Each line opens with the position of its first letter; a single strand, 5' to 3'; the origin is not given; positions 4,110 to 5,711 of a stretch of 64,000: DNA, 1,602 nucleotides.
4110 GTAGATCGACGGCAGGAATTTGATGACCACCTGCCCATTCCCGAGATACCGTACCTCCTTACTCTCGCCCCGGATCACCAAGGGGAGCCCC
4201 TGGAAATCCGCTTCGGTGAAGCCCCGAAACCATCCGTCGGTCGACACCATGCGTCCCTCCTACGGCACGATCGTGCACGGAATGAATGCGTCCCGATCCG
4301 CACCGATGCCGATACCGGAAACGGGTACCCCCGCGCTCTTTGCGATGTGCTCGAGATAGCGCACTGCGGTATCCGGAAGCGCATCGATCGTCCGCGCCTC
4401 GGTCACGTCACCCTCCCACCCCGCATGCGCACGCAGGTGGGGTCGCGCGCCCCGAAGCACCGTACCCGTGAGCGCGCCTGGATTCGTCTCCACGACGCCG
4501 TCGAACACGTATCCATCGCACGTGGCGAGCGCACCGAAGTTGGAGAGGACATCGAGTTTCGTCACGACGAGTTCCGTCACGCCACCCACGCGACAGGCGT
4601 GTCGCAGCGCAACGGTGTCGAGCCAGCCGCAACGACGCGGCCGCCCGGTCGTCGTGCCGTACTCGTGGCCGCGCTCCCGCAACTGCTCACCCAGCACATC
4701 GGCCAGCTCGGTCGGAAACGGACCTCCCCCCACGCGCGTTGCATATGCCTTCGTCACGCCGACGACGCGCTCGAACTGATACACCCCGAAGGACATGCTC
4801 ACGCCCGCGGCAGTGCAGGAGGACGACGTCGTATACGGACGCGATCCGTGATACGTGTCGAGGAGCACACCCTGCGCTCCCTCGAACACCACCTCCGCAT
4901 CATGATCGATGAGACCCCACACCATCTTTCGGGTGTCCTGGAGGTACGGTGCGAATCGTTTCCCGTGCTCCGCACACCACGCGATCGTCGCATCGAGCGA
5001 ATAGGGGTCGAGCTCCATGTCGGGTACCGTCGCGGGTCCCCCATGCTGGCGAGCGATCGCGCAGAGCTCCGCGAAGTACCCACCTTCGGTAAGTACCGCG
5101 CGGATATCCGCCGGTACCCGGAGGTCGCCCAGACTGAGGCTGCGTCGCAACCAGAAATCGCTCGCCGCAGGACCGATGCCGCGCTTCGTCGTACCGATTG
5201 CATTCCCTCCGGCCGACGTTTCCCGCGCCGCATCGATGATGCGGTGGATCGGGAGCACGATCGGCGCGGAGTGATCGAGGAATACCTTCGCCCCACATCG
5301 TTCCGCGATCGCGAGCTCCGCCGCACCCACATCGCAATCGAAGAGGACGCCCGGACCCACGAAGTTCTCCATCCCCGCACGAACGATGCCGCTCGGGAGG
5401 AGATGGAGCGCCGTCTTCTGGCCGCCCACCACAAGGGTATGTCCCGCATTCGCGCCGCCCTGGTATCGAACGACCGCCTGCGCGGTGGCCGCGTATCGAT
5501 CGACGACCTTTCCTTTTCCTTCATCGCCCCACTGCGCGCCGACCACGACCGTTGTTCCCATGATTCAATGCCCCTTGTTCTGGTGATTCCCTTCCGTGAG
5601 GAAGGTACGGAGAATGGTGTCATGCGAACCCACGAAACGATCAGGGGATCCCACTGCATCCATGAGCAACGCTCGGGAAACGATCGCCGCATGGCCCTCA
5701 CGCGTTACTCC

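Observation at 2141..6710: HisG-Nudix fusion heading a tightly coupled purA - purC-like - rdgB - mini P-loop kinase operon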

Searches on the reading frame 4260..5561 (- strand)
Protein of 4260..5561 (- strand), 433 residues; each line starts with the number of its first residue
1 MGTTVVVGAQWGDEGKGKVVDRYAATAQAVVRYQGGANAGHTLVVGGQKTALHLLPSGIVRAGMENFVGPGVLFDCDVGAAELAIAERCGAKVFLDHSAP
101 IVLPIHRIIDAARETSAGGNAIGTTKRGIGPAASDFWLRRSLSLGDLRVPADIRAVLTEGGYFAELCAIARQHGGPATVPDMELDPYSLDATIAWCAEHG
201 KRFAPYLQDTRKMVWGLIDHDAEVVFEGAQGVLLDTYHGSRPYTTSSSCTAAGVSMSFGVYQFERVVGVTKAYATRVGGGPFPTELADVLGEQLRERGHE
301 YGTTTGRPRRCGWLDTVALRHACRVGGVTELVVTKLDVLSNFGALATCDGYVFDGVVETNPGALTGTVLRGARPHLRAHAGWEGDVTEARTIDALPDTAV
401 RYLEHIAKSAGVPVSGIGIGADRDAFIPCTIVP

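Call 3: search_protein_families(library=pfam, proteins=[window:4260-5561:-], max_evalue=0.01)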
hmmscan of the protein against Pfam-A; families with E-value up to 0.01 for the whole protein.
window:4260-5561:- (433 aa): 1 family
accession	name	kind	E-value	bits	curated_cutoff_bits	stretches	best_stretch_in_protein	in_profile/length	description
PF00709.27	Adenylsucc_synt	-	2.4e-129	432.2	27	1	5-427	1-416/416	Adenylosuccinate synthetase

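Call 4: search_protein_families(library=ncbifam, proteins=[window:4260-5561:-], max_evalue=0.01)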
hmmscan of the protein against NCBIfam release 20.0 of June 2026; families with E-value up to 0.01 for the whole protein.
window:4260-5561:- (433 aa): 6 families
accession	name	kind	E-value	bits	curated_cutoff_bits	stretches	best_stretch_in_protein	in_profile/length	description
NF002223.0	PRK01117.1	equivalog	5.2e-127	424.2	402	1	2-427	2-422/430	adenylosuccinate synthase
TIGR00184.1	purA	equivalog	6.7e-111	371.1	395.55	1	5-426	1-417/425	adenylosuccinate synthase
NF010355.0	PRK13783.1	equivalog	1.3e-90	304.5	445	2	221-420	206-395/404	adenylosuccinate synthase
NF010357.0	PRK13785.1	equivalog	2.8e-79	266.9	700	1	3-427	2-448/455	adenylosuccinate synthase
NF003295.0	PRK04293.1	equivalog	1.2e-63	215.1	368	2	200-340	146-286/337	adenylosuccinate synthetase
NF038379.2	amino_Aden_PurZ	exception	5.8e-29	101.3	300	1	4-324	2-290/293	succino-amino-deoxyadenylate synthase PurZ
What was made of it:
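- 4260..5561 (-): purA, adenylosuccinate synthetase, canonical motifs. Calls 3, 4 (PF00709 E 2.4e-129; NF002223 424 bits against 402).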
